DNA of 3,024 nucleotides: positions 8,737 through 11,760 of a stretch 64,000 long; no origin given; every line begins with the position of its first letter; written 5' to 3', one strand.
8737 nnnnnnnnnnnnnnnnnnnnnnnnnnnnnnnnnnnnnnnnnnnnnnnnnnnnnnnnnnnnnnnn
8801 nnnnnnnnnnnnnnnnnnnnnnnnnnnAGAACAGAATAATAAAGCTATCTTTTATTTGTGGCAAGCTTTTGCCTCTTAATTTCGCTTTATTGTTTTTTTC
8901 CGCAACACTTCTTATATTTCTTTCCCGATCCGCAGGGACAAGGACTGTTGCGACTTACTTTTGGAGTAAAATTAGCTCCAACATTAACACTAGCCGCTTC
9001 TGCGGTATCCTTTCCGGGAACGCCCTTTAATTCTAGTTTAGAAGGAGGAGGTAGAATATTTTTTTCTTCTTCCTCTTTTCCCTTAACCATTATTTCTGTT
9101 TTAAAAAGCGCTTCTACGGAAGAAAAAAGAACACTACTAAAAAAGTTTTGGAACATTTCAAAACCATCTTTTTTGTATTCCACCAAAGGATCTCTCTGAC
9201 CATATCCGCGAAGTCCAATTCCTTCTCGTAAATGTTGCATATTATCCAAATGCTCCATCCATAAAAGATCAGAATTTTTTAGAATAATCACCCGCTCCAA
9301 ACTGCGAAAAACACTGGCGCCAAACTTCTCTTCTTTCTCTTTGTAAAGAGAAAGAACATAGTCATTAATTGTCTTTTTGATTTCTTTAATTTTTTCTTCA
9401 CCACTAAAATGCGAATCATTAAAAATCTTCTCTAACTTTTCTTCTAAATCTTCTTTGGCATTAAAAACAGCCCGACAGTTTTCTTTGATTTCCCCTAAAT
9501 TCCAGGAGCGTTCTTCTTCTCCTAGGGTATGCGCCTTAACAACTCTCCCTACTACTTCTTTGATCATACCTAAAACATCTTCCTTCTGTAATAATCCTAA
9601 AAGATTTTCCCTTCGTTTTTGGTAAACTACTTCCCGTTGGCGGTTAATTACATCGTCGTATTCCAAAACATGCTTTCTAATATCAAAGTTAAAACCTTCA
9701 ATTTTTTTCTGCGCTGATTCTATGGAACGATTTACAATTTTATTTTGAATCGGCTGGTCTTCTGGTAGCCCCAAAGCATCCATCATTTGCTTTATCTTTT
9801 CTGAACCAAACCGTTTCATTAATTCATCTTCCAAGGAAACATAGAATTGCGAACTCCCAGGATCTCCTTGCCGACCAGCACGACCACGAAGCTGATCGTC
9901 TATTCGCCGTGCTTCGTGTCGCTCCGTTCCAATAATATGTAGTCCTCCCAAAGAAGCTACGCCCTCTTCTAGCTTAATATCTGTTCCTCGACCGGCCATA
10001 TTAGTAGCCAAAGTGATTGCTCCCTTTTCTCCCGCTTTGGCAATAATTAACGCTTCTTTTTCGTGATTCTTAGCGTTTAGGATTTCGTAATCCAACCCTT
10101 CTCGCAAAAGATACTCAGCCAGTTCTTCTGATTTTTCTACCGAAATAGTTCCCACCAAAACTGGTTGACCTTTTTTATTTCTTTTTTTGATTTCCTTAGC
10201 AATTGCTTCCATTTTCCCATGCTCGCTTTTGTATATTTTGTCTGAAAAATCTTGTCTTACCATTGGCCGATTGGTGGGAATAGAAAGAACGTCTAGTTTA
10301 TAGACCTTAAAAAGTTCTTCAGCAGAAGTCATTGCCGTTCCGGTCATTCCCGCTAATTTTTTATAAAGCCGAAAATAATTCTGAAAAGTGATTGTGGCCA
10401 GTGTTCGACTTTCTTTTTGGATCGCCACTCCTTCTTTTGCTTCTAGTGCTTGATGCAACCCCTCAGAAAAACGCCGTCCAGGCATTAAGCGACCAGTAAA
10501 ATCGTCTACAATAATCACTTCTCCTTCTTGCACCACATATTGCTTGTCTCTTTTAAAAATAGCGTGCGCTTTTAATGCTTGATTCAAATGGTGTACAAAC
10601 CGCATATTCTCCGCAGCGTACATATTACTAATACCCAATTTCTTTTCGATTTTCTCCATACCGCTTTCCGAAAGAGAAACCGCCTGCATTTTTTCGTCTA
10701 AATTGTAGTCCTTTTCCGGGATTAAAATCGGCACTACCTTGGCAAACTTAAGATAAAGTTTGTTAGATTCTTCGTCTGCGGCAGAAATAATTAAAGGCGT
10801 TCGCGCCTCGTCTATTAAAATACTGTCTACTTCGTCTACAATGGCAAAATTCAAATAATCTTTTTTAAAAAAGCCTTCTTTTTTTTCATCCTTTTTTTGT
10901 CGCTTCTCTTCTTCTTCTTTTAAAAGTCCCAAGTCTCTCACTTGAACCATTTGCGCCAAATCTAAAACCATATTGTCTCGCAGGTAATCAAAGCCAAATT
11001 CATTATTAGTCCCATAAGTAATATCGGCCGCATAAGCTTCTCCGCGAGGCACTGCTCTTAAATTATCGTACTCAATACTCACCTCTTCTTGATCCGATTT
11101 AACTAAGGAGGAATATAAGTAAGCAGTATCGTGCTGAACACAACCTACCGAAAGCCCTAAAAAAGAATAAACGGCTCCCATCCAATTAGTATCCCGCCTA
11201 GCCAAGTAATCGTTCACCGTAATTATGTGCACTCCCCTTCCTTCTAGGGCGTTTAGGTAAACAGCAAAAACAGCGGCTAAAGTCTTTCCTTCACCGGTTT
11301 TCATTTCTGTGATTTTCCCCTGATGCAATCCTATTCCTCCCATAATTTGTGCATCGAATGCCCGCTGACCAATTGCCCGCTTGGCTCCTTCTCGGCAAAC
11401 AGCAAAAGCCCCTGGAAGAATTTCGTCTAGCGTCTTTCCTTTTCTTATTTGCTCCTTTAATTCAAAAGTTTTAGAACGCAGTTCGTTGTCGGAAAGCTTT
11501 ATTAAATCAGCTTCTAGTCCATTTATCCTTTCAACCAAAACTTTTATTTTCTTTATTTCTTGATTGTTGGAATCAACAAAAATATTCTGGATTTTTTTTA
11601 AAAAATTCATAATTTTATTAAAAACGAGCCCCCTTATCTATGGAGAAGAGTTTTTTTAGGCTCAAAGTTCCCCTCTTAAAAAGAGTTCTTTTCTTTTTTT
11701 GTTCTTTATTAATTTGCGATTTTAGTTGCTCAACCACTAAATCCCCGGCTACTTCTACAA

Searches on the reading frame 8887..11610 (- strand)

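Call 32: search_protein_families(library=ncbifam, proteins=[window:8887-11610:-], max_evalue=0.00001)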
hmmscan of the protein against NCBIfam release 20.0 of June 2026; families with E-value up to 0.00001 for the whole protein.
window:8887-11610:- (907 aa): 13 families
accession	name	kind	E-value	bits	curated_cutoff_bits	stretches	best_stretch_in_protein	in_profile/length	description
NF009538.1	PRK12904.1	equivalog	0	1081.9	814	3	252-548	198-491/814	preprotein translocase subunit SecA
TIGR00963.1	secA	equivalog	1.6e-297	989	800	3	252-548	176-473/787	preprotein translocase subunit SecA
NF006630.0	PRK09200.1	subfamily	1.7e-271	902.8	862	2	252-847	199-783/789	preprotein translocase subunit SecA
TIGR04397.1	SecA2_Bac_anthr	exception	2.2e-260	866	1085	3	253-827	198-762/774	accessory Sec system translocase SecA2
NF009536.0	PRK12901.1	equivalog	1.3e-254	848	1493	5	316-762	469-919/1118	preprotein translocase subunit SecA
TIGR03714.1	secA2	equivalog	9.1e-219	728.5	930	2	246-824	191-758/762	accessory Sec system translocase SecA2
NF012136.0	SecA2_Lm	equivalog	7.3e-201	669.1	1100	1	20-837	12-767/776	accessory Sec system translocase SecA2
TIGR04221.1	SecA2_Mycobac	equivalog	1.8e-178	595.2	725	3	254-675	198-621/762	accessory Sec system translocase SecA2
NF004088.0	PRK05590.1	equivalog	1.3e-09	38.6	140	1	882-906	142-166/166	hypothetical protein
TIGR04102.1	SWIM_PBPRA1643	hypoth_equivalog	1.3e-07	32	68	1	881-904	85-108/108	PBPRA1643 family SWIM/SEC-C metal-binding motif protein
NF002449.0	PRK01617.1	equivalog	3.4e-07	30.7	141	1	882-905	131-154/154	hypothetical protein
NF002592.0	PRK02250.1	equivalog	1.1e-06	28.9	158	1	881-904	144-167/167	hypothetical protein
NF007704.0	PRK10396.1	equivalog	7.2e-06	26.1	149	0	882-903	198-219/221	hypothetical protein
